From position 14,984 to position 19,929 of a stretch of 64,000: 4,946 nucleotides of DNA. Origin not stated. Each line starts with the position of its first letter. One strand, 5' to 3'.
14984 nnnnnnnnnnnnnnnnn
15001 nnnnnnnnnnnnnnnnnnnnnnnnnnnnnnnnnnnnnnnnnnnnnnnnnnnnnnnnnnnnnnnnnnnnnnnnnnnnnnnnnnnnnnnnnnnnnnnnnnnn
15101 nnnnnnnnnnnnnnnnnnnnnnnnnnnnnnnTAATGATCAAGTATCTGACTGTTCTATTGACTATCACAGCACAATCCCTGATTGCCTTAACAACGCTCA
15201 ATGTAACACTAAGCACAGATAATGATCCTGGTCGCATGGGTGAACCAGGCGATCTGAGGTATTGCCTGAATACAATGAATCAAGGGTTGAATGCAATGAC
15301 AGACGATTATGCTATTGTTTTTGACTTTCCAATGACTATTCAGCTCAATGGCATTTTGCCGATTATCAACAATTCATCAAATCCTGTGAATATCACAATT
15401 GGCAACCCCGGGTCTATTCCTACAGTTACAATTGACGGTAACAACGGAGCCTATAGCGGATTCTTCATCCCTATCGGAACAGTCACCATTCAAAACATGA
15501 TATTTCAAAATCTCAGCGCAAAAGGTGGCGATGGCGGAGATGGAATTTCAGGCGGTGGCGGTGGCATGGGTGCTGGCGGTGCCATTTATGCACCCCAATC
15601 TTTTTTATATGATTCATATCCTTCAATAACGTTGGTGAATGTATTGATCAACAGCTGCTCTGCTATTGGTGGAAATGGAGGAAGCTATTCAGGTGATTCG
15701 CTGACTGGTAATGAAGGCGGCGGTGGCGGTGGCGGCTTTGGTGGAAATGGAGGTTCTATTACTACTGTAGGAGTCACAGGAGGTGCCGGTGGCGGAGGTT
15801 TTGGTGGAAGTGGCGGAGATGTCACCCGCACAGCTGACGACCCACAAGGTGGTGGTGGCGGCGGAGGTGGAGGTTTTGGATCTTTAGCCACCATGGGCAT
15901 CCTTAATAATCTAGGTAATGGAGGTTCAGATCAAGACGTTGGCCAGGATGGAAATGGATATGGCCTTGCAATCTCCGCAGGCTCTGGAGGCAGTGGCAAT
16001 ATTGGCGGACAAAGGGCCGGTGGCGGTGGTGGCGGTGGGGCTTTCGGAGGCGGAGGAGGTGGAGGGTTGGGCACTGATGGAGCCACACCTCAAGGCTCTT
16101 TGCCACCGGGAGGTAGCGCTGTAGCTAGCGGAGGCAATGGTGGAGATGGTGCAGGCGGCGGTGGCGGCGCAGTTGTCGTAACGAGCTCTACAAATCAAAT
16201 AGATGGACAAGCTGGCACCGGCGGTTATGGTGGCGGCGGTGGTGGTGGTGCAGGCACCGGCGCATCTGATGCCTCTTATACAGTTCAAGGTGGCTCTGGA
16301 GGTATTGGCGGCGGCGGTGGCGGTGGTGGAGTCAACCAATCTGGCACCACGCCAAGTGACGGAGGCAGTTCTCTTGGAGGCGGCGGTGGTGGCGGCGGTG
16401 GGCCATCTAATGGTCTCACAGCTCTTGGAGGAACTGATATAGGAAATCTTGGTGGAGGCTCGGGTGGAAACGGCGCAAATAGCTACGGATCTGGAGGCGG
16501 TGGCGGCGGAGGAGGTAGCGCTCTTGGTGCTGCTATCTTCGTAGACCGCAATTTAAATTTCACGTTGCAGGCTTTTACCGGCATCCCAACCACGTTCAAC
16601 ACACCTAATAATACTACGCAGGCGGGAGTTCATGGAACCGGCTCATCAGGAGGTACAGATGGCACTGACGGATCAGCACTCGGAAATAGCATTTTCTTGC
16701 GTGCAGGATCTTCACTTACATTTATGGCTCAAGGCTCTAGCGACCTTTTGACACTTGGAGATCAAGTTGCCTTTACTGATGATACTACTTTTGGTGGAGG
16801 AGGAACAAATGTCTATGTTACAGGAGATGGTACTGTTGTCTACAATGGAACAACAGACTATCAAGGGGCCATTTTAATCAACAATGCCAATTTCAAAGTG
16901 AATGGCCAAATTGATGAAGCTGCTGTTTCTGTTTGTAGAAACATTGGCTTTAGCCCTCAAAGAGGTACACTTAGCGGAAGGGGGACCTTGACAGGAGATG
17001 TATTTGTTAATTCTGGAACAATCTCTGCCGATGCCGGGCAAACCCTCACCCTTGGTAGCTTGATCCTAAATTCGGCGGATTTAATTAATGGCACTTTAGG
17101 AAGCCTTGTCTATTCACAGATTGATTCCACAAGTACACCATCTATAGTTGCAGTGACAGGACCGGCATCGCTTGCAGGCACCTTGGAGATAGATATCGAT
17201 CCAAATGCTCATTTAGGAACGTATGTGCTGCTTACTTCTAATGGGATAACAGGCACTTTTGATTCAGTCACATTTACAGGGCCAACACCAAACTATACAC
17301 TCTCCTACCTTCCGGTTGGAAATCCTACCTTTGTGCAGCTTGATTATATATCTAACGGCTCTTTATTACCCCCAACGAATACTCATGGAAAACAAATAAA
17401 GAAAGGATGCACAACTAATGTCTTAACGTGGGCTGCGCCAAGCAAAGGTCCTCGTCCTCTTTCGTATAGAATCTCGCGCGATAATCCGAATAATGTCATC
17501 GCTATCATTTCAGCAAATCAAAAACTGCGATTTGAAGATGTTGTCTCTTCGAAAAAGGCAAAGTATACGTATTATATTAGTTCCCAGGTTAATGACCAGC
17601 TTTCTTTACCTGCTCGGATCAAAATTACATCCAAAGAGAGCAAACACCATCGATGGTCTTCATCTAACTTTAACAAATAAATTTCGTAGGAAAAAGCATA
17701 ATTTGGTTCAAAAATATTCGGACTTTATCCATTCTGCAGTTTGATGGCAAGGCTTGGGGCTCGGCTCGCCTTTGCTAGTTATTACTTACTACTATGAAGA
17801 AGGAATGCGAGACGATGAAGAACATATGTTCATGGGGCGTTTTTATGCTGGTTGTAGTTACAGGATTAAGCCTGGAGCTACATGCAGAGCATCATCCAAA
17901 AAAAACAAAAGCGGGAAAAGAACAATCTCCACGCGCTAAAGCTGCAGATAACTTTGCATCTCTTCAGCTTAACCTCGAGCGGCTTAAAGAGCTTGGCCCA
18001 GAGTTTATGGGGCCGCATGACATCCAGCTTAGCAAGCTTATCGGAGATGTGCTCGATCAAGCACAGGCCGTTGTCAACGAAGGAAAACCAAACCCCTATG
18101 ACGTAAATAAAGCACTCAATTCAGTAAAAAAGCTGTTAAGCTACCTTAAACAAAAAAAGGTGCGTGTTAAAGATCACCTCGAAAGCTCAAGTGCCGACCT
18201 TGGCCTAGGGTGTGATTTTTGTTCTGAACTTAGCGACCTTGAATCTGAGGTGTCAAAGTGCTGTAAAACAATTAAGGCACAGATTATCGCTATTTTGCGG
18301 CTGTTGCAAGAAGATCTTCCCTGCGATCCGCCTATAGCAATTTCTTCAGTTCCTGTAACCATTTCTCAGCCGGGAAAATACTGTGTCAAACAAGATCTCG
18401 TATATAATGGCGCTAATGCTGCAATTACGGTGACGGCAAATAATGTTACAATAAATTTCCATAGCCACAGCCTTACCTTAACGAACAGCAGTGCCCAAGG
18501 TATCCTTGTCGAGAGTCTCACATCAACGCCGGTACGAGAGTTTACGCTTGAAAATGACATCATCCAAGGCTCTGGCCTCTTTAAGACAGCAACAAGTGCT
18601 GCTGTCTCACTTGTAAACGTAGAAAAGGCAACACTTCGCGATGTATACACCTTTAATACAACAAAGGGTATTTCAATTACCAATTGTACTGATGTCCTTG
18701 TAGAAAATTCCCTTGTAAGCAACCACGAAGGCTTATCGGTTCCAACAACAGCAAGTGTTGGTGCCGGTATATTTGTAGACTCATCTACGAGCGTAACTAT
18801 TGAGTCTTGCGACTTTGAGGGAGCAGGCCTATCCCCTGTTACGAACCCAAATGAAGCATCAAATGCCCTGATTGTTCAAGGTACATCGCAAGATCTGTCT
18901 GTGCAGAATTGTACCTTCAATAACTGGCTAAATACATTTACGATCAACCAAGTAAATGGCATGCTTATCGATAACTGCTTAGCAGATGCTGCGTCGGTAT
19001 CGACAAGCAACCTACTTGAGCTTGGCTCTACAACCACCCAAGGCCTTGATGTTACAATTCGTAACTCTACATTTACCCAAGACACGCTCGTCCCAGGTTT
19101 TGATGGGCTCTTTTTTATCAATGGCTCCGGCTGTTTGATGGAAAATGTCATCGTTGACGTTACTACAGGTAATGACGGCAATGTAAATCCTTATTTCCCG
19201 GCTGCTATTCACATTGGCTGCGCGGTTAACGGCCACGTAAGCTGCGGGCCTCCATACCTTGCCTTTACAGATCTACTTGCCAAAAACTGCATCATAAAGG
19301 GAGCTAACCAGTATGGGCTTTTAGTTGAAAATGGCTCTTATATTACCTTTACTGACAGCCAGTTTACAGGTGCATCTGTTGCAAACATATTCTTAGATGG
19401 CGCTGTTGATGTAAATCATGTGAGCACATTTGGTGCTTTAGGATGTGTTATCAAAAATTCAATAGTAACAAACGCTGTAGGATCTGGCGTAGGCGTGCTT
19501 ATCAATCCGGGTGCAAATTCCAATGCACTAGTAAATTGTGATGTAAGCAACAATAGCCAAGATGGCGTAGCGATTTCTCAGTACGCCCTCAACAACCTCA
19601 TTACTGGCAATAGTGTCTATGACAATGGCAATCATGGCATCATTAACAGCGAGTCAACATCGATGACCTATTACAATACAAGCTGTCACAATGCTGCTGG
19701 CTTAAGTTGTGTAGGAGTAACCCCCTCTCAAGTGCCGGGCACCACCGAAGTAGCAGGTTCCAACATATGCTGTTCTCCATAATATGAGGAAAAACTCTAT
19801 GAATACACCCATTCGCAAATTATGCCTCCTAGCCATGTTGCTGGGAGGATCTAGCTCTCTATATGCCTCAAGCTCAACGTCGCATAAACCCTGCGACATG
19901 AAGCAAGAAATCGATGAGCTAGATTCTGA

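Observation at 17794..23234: Tandem triplication of a secreted, cysteine-capped parallel beta-helix protein family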

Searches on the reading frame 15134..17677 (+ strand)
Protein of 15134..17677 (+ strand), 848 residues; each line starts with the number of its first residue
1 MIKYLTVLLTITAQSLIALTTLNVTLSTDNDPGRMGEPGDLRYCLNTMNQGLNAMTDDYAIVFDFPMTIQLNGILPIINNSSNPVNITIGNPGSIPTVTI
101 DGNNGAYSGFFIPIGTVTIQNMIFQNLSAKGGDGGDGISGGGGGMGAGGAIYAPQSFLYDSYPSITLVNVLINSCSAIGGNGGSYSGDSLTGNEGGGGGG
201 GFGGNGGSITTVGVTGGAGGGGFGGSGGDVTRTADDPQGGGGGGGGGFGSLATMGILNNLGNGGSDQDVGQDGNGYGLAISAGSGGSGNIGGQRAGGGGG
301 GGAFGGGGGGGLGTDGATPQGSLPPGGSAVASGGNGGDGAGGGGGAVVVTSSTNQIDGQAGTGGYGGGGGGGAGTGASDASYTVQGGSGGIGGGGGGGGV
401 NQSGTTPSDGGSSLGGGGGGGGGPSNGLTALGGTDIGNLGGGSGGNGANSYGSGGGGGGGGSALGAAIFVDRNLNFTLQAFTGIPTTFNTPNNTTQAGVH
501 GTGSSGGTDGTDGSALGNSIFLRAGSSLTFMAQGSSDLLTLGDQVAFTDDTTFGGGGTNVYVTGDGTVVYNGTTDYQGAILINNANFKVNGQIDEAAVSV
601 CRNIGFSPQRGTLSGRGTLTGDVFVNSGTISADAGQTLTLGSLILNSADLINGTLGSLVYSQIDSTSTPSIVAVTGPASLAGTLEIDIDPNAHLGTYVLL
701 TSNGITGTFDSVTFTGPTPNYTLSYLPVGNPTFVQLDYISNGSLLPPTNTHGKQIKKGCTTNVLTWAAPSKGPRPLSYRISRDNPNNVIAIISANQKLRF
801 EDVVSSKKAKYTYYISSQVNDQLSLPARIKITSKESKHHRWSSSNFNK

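Call 4: search_protein_families(library=pfam, proteins=[window:15134-17677:+], max_evalue=1)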
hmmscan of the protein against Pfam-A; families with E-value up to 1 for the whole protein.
window:15134-17677:+ (848 aa): 0 families

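Call 16: search_protein_families(library=ncbifam, proteins=[window:15134-17677:+], max_evalue=1)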
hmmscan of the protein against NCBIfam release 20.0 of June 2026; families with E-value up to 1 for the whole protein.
window:15134-17677:+ (848 aa): 0 families
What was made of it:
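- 15134..17680 (+): Upstream neighbour: an 848-aa, 24%-Gly secreted repeat protein. It is not part of the family and may be another envelope or solenoid protein. No Pfam or NCBIfam hit (calls 4, 16).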

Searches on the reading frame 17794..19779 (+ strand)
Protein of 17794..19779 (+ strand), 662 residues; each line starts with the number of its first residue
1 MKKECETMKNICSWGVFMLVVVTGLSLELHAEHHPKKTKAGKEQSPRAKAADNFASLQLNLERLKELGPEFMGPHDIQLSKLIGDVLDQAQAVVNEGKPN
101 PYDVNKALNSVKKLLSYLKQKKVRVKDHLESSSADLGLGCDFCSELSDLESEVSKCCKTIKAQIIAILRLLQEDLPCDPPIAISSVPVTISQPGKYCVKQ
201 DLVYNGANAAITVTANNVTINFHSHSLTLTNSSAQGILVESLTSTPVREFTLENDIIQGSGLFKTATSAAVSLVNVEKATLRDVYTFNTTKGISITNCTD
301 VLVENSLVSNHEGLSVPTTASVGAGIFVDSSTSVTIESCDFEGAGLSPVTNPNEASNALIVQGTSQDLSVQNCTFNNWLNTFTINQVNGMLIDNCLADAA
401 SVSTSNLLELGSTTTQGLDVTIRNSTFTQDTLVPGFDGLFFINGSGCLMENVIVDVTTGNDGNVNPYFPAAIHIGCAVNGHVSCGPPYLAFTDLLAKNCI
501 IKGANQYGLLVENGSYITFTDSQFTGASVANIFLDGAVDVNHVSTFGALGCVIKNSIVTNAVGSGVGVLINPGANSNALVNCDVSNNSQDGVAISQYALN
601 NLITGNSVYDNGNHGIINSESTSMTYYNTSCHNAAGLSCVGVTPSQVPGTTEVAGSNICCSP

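Call 4: search_protein_families(library=pfam, proteins=[window:17794-19779:+], max_evalue=1)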
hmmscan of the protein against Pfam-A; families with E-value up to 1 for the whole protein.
window:17794-19779:+ (662 aa): 3 families
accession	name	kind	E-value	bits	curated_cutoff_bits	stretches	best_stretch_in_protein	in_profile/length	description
PF13229.12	Beta_helix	-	3.4e-18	66.2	25.9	3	359-534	3-144/158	Right handed beta helix region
PF05048.19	NosD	-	4.8e-06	26.6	23.6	3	501-628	56-166/212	Periplasmic copper-binding protein (NosD)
PF25783.1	BigA_beta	-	0.052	13.8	24.3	1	585-636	28-74/84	BigA beta sandwich domain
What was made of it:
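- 17794..19782 (+): A-type gene (paralog 1), 662 aa. Layout: signal peptide (about aa 1-31), helical region (aa 51-129), Cys-bracketed helix (C140, C143, C156, C157 ... C177), beta-helix (aa 181-659), Cys-stapled C-terminal cap. Pfam Beta_helix E 3e-18 (call 4).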

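Call 16: search_protein_families(library=ncbifam, proteins=[window:17794-19779:+], max_evalue=1)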
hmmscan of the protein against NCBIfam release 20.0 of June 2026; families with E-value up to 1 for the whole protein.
window:17794-19779:+ (662 aa): 3 families
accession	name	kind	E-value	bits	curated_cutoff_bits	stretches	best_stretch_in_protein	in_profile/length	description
TIGR04247.1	NosD_copper_fam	subfamily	0.00059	18.5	300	1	248-340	55-144/377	nitrous oxide reductase family maturation protein NosD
NF038177.1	epimerase_AlgG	equivalog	0.026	13.2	700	1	566-633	346-413/519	mannuronan 5-epimerase AlgG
TIGR01361.1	DAHP_synth_Bsub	equivalog_domain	0.099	12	267.75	1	184-243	193-251/260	3-deoxy-7-phosphoheptulonate synthase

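Call 48: search_protein_families(library=phrogs, proteins=[window:17794-19779:+], max_evalue=0.01)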
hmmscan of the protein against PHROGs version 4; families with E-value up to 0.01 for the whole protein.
window:17794-19779:+ (662 aa): 0 families
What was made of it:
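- Tried and rejected: No match (call 48).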

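Call 79: predict_structure(alignment_id=A4)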
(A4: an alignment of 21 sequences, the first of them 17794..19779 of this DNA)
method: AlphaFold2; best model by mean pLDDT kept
length: 662 residues; sequences in the alignment: 21
mean_pLDDT: 80.7   pTM: 0.72
mean pLDDT of the five models: 80.7, 79.9, 79.3, 79.2, 77.4
residues with pLDDT >= 90: 355; 70-90: 125; 50-70: 96; < 50: 86
segments of 3 or more residues with pLDDT < 50: 1-14, 31-52, 125-157, 167-169, 171-177
pLDDT, mean of each block of 10 residues (from residue 1): 33 50 54 38 36 60 65 58 75 69 69 68 46 30 35 49 52 50 95 93 97 96 93 96 89 95 90 98 96 97 97 74 92 98 70 82 97 93 96 96 88 93 97 90 97 94 74 82 68 98 95 96 97 95 92 98 95 97 97 96 96 94 89 83 82 79 68
secondary structure, 60 per line:
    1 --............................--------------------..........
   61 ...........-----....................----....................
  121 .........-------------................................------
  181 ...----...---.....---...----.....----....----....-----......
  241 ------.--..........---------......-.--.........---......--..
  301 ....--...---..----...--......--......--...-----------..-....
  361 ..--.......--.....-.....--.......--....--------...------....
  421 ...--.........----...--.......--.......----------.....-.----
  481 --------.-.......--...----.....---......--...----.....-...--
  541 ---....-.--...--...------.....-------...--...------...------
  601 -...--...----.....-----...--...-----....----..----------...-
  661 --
elements in order: H3-30 H51-71 H77-96 H101-129 H143-174 E181-183 E188-190 E194-198 E202-204 E209-213 E218-221 E226-229 E235-240 E250-259 E269-274 E279-287 E291-296 E299-304 E307-309 E324-329 E332-337 E340-342 E357-362 E365-371 E374-378 E380-384 E387-393 E396-399 E408-410 E417-423 E426-434 E439-441 E444-450 E453-459 E470-474 E491-497 E500-502 E507-511 E515-520 E523-525 E530-534 E536-538 E544-547 E552-554 E557-559 E566-570 E578-580 E583-585 E592-594 E602-604 E607-609 E614-618 E624-626 E629-631 E637-640 E657-659
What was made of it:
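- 17794..19782 (+): AlphaFold2 pLDDT 80.7 with a high-confidence beta-helix (call 79).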
